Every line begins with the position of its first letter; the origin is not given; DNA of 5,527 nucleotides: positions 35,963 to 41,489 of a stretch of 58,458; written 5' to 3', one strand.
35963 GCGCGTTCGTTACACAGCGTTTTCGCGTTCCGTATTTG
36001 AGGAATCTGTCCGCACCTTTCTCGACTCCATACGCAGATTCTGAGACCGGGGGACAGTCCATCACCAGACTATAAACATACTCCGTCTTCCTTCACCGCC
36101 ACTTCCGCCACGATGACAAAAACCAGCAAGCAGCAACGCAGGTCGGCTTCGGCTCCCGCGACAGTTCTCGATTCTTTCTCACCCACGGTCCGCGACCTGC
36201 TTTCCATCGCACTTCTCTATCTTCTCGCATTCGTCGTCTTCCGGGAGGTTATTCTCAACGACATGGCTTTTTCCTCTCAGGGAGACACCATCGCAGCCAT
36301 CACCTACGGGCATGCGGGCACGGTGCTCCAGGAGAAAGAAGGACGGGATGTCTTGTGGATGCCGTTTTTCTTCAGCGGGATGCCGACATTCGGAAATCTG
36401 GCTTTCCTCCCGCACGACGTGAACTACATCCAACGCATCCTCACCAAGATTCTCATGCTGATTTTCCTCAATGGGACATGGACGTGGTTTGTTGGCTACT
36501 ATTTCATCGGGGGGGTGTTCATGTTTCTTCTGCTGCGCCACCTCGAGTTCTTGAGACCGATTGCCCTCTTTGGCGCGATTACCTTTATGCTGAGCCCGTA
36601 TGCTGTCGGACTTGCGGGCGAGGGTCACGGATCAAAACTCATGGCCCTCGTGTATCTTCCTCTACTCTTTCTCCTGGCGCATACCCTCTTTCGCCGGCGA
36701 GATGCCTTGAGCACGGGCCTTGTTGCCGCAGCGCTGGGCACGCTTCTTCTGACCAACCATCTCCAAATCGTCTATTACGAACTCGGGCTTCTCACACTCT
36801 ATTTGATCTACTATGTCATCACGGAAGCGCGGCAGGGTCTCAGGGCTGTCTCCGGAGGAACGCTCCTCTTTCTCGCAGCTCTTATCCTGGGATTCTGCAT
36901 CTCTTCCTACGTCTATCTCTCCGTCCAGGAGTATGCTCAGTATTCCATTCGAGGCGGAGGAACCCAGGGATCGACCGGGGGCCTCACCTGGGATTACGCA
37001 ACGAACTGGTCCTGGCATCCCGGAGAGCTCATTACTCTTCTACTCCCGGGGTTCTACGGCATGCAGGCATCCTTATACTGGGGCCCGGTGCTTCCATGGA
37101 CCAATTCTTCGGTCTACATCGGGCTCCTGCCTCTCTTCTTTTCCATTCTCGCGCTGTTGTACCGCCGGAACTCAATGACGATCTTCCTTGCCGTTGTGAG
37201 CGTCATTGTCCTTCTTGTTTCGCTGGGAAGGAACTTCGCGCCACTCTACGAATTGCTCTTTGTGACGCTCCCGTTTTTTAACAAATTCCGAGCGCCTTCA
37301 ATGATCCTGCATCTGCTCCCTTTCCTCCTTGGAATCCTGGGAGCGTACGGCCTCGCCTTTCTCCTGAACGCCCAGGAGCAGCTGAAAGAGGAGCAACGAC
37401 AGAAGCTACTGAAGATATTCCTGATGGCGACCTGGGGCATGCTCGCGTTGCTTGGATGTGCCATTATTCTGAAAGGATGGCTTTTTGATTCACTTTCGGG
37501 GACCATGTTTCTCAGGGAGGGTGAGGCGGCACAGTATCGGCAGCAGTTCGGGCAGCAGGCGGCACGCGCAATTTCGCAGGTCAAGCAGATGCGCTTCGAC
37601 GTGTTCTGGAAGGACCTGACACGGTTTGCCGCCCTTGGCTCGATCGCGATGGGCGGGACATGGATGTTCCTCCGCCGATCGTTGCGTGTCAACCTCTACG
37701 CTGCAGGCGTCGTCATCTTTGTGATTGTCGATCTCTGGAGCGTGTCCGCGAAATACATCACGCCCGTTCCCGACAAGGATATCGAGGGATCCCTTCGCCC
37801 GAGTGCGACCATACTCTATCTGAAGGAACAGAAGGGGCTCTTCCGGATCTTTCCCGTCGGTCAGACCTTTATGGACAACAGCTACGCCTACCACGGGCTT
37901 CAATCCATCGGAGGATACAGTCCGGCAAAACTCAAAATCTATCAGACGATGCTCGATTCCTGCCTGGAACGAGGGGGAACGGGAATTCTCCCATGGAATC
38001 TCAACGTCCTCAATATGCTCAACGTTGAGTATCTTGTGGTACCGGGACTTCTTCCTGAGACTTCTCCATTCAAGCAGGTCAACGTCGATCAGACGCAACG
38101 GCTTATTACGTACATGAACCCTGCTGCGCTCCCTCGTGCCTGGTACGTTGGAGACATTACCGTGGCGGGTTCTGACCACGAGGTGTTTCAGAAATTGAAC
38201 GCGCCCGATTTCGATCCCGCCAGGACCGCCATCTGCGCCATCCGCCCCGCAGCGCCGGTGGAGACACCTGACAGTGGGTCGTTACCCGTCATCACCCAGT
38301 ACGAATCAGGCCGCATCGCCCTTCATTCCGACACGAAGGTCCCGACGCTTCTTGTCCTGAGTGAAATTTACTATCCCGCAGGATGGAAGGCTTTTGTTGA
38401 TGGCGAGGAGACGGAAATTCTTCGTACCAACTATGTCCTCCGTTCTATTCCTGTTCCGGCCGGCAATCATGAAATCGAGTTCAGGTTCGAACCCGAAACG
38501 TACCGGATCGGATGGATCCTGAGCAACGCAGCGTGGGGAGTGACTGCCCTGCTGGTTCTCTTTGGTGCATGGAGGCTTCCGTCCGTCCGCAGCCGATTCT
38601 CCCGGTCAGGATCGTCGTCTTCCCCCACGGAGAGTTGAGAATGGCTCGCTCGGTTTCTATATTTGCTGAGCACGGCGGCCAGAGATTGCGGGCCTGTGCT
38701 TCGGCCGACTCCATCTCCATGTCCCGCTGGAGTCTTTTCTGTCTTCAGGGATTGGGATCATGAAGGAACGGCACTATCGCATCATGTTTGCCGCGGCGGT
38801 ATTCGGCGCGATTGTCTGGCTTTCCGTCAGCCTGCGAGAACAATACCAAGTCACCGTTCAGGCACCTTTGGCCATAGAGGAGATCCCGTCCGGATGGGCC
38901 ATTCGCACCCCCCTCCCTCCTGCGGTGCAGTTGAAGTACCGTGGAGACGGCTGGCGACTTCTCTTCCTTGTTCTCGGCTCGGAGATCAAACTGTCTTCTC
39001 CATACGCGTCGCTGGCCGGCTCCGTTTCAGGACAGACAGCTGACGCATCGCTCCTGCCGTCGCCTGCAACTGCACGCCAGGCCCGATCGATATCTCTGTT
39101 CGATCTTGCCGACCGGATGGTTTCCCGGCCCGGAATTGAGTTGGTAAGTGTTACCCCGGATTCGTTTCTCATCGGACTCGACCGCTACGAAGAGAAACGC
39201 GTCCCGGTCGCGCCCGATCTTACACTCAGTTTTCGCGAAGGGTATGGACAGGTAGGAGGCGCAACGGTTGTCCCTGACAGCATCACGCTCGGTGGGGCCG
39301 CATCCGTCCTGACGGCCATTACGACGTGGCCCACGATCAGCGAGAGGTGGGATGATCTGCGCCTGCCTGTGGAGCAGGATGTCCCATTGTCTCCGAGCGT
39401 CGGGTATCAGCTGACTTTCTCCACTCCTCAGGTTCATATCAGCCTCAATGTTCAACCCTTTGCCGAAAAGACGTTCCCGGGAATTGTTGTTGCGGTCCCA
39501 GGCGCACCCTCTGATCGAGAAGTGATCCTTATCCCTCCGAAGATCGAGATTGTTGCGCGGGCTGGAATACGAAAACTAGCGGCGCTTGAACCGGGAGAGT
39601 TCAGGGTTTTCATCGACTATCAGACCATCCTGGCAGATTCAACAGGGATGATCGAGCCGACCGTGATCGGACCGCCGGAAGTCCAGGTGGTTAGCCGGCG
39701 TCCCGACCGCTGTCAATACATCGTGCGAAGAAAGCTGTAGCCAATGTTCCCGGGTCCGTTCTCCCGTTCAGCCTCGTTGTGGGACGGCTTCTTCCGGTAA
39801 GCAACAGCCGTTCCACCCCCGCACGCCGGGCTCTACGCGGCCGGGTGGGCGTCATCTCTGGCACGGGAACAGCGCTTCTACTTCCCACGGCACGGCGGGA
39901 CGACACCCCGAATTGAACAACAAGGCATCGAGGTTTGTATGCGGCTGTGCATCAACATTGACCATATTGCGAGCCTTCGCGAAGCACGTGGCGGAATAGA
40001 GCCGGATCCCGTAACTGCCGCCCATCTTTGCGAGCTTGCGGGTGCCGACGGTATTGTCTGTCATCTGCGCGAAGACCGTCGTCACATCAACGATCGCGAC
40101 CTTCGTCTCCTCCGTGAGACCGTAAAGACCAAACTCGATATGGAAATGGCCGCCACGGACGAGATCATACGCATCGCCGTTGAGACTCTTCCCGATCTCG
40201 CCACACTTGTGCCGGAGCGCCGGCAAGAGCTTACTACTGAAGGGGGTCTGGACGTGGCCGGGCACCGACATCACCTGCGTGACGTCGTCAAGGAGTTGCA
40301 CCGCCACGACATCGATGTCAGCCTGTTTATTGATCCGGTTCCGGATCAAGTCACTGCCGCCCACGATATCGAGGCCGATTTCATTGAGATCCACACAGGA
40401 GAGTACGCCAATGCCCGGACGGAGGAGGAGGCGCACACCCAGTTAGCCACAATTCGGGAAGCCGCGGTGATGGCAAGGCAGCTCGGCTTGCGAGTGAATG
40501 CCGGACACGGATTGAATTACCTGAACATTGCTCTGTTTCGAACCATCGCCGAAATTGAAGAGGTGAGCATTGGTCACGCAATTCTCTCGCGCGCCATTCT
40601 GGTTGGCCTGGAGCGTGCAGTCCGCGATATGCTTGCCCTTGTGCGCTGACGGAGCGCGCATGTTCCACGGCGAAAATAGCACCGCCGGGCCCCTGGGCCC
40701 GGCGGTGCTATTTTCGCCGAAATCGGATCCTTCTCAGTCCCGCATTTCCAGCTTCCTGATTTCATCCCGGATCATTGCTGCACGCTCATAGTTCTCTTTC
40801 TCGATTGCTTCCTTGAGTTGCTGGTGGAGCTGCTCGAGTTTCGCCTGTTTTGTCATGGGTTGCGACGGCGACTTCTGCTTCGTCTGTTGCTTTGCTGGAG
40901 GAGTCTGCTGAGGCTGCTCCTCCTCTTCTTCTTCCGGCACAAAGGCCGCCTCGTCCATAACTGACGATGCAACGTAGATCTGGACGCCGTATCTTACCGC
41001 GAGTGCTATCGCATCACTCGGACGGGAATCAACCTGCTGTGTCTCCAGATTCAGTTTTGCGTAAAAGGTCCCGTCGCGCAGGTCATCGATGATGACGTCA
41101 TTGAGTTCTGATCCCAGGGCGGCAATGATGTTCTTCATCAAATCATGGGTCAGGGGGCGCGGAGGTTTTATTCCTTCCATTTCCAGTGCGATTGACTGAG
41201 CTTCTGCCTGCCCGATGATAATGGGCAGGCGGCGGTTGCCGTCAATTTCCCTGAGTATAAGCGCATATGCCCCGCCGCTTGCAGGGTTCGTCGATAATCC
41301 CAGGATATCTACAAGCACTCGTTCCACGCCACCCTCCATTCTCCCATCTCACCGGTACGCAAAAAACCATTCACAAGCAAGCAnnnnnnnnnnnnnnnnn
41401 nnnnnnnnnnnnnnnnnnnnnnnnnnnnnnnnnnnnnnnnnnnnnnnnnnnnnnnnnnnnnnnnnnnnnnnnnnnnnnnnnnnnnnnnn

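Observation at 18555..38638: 20-kb glycosylation island with two YfhO-type GT-C proteins paired with GtrB/CsbB-like GT2s, in a diderm background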

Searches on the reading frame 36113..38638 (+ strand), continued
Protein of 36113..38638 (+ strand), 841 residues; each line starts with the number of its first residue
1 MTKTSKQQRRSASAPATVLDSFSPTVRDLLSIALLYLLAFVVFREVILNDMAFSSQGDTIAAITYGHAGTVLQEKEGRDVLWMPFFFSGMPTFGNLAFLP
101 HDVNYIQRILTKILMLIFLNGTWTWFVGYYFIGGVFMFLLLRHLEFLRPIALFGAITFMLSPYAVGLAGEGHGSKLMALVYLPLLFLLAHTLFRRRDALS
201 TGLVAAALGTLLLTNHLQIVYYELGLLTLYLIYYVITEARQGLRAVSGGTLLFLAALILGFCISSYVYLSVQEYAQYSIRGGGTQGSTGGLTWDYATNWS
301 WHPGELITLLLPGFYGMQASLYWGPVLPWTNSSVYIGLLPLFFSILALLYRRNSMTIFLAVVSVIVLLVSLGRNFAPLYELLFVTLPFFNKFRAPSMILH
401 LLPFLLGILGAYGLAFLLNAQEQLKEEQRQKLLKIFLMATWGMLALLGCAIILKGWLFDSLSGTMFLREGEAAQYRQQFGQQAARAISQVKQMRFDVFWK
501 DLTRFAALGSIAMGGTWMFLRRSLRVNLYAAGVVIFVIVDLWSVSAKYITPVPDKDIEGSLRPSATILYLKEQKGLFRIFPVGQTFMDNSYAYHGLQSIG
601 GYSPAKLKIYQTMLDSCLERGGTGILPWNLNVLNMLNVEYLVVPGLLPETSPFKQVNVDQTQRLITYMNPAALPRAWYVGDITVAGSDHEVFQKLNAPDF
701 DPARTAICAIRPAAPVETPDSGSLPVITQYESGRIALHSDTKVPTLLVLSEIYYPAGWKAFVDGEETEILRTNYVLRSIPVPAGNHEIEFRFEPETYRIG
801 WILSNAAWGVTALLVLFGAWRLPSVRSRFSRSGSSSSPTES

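Call 91: fold_search(model_id=the predicted structure, library=pdb)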
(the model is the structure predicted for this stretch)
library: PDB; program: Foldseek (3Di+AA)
matches with E <= 10: 300; with E <= 0.001: 15
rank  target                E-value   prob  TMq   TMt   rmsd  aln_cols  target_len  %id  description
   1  5f15                  4.8e-07  1.00  0.36  0.49  10.2       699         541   14  Crystal Structure of ArnT from Cupriavidus metallidurans bound to Undecaprenyl phosphate (released 2016-02-17)
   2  5ezm                  3.2e-06  1.00  0.34  0.46   9.9       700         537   13  Crystal Structure of ArnT from Cupriavidus metallidurans in the apo state (released 2016-02-17)
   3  6w98_A                1.7e-05  1.00  0.36  0.25  20.8       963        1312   12  Single-Particle Cryo-EM Structure of Arabinofuranosyltransferase AftD from Mycobacteria (released 2020-05-13)
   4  6wby                  8.1e-05  1.00  0.38  0.27  20.4       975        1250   11  Single-Particle Cryo-EM Structure of Arabinofuranosyltransferase AftD from Mycobacteria, Mutant R1389S Class 2 (released 2020-05-13)
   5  6s7t_A                1.5e-04  1.00  0.31  0.36  18.4       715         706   10  Cryo-EM structure of human oligosaccharyltransferase complex OST-B (released 2019-12-18)
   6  8if8_B                1.5e-04  1.00  0.30  0.38  19.3       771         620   14  Arabinosyltransferase AftA (released 2023-05-31)
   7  8pn9_A                3.1e-04  1.00  0.36  0.44  13.4       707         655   11  Structure of human oligosaccharyltransferase OST-A complex bound to NGI-1 (released 2024-05-08)
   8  6ftg_5                4.2e-04  1.00  0.36  0.45  12.3       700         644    9  Subtomogram average of OST-containing ribosome-translocon complexes from canine rough microsomal membranes (released 2018-03-21)
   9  6s7o_A                4.4e-04  1.00  0.38  0.47  12.0       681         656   12  Cryo-EM structure of human oligosaccharyltransferase complex OST-A (released 2019-12-18)
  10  6wbx                  5.2e-04  1.00  0.37  0.26  21.2       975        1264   10  Single-Particle Cryo-EM Structure of Arabinofuranosyltransferase AftD from Mycobacteria, Mutant R1389S Class 1 (released 2020-05-13)
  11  6ezn_F                6.4e-04  1.00  0.34  0.42  15.9       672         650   10  Cryo-EM structure of the yeast oligosaccharyltransferase (OST) complex (released 2018-01-17)
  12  8agc_A                7.9e-04  1.00  0.35  0.41  14.1       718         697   10  Structure of yeast oligosaccharylransferase complex with lipid-linked oligosaccharide and non-acceptor peptide bound (released 2022-12-07)
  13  5ogl_A                9.4e-04  1.00  0.33  0.38   9.9       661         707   11  Structure of bacterial oligosaccharyltransferase PglB in complex with an acceptor peptide and an lipid-linked oligosac (released 2017-10-25)
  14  3wak                  9.4e-04  1.00  0.35  0.34  14.8       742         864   12  Crystal structure of the Archaeoglobus fulgidus oligosaccharyltransferase (O29867_ARCFU) in the apo form (released 2013-10-30)
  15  8age_A                9.8e-04  1.00  0.38  0.47  11.9       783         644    9  Structure of yeast oligosaccharylransferase complex with acceptor peptide bound (released 2022-12-07)
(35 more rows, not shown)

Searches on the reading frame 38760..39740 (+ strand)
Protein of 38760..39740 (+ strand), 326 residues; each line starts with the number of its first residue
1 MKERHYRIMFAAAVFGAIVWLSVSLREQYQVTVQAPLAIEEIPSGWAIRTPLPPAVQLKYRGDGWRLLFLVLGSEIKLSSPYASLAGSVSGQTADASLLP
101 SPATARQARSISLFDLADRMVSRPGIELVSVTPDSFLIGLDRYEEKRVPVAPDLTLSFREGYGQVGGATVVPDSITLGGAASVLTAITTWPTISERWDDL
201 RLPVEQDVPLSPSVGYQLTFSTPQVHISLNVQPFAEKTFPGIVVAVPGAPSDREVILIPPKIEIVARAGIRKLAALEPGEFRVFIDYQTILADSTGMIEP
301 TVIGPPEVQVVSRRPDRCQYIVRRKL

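Call 4: search_protein_families(library=pfam, proteins=[window:38760-39740:+], max_evalue=0.01)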
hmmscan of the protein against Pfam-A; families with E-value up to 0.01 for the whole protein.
window:38760-39740:+ (326 aa): 0 families

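Call 7: search_protein_families(library=ncbifam, proteins=[window:38760-39740:+], max_evalue=0.01)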
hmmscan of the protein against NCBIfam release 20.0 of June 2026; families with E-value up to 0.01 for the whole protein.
window:38760-39740:+ (326 aa): 0 families

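Call 67: search_protein_families(library=ncbifam, proteins=[window:38760-39740:+], max_evalue=0.01)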
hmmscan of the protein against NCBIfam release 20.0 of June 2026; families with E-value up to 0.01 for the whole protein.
window:38760-39740:+ (326 aa): 0 families

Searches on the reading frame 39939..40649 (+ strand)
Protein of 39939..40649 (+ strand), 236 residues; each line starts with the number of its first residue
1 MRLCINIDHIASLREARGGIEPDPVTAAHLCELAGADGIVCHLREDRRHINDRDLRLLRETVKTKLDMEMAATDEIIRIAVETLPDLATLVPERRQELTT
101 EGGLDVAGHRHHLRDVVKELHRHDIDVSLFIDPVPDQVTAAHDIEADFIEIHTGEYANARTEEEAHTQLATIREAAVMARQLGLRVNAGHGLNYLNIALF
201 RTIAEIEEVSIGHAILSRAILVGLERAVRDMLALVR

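Call 9: search_protein_families(library=pfam, proteins=[window:39939-40649:+], max_evalue=0.001)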
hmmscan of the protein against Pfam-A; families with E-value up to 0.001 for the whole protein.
window:39939-40649:+ (236 aa): 1 family
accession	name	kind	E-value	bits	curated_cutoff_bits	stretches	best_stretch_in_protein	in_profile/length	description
PF03740.19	PdxJ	-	6.7e-97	323.6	24.5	1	2-234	1-233/234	Pyridoxal phosphate biosynthesis protein PdxJ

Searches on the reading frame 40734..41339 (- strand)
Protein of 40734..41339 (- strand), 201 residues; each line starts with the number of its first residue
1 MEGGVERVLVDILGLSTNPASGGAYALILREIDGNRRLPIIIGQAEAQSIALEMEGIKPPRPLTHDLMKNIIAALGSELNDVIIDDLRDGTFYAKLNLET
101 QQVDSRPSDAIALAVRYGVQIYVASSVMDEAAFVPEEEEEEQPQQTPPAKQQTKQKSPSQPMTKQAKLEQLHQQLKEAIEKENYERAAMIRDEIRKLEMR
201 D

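Call 9: search_protein_families(library=pfam, proteins=[window:40734-41339:-], max_evalue=0.001)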
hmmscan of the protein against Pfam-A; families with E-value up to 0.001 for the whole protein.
window:40734-41339:- (201 aa): 2 families
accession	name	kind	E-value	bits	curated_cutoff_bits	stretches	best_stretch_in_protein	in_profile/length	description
PF02577.19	BFN_dom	-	5e-42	142.7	27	1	27-133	1-109/112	Bifunctional nuclease domain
PF02151.25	UVR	-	4.4e-07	29.9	21.5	1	167-198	3-34/36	UvrB/uvrC motif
